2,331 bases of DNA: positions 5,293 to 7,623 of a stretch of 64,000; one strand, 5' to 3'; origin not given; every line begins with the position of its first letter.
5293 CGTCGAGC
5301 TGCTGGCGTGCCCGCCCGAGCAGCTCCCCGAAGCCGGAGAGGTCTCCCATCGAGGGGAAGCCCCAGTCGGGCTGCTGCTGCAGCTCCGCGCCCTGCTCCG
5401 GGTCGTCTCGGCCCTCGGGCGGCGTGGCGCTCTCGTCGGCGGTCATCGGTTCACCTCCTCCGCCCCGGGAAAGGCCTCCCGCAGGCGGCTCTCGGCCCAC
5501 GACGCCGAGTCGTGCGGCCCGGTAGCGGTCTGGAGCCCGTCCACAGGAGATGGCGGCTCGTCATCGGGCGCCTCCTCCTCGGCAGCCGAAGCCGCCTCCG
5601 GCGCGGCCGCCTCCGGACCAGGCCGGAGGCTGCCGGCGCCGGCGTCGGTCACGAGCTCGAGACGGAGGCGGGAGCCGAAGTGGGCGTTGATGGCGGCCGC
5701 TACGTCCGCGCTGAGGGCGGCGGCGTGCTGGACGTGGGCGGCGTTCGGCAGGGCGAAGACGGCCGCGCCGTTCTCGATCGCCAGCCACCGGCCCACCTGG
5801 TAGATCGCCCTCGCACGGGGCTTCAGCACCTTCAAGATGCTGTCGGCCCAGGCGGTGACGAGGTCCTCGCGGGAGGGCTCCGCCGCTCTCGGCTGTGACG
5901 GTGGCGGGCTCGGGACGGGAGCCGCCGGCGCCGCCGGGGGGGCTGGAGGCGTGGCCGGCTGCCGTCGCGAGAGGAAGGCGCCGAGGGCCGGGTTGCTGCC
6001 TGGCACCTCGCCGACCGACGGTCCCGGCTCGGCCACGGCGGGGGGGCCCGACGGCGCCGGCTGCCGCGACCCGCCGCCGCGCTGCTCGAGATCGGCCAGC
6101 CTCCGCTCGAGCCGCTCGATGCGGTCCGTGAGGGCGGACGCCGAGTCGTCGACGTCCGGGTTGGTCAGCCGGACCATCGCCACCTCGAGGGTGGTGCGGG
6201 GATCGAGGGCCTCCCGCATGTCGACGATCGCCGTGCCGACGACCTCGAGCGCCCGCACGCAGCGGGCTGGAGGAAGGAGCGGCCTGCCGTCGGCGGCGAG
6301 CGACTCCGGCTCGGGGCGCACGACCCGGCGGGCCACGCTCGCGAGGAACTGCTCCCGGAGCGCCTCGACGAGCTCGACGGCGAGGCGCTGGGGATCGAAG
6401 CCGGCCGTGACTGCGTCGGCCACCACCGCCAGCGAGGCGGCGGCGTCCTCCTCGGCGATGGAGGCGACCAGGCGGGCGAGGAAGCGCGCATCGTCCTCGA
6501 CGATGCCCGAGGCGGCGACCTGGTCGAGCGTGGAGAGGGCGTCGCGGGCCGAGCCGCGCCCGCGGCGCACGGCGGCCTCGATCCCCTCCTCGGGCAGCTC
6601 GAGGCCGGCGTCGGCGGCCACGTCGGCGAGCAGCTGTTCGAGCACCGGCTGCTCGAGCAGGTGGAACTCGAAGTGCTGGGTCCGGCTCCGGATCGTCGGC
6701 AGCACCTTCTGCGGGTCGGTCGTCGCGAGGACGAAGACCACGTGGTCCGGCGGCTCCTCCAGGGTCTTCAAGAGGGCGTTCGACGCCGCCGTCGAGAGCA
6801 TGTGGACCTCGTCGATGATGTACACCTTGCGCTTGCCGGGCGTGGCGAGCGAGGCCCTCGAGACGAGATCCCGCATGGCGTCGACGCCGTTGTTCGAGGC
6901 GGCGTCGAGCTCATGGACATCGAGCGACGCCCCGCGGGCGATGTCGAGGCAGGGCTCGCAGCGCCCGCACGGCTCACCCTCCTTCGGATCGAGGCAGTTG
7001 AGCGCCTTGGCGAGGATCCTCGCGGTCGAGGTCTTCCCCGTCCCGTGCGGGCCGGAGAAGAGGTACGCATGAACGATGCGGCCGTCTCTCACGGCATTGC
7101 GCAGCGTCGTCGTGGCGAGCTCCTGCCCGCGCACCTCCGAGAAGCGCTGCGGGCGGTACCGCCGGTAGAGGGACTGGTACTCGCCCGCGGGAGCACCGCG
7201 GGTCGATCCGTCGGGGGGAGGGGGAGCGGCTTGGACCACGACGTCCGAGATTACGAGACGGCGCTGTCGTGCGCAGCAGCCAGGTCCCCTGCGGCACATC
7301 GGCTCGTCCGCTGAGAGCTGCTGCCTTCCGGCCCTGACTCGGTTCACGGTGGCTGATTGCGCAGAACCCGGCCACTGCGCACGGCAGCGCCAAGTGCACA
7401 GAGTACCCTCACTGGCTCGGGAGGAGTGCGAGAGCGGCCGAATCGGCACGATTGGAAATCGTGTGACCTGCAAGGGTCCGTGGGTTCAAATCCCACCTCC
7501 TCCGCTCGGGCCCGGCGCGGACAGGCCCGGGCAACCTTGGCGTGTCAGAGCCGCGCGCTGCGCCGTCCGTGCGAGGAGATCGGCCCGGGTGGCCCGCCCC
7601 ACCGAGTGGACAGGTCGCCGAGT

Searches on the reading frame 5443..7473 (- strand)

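Call 46: search_protein_families(library=pfam, proteins=[window:5443-7473:-], max_evalue=0.00001)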
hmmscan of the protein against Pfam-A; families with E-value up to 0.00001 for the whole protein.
window:5443-7473:- (676 aa): 5 families
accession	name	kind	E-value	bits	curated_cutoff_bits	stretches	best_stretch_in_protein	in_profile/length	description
PF13177.12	DNA_pol3_delta2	-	8.2e-43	146.6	27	1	117-271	2-158/161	DNA polymerase III, delta subunit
PF00004.35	AAA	-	2.9e-13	50.9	21.2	1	138-267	2-125/131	ATPase family associated with various cellular activities (AAA)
PF12169.13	DNA_pol3_gamma3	-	5.3e-07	29.9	24.4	1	331-438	17-129/143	DNA polymerase III subunits gamma and tau domain III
PF13401.12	AAA_22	-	5.8e-06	27.1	27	0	138-251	9-122/130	AAA domain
PF05496.18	RuvB_N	-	9.7e-06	25.9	27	0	107-159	2-58/159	Holliday junction DNA helicase RuvB P-loop domain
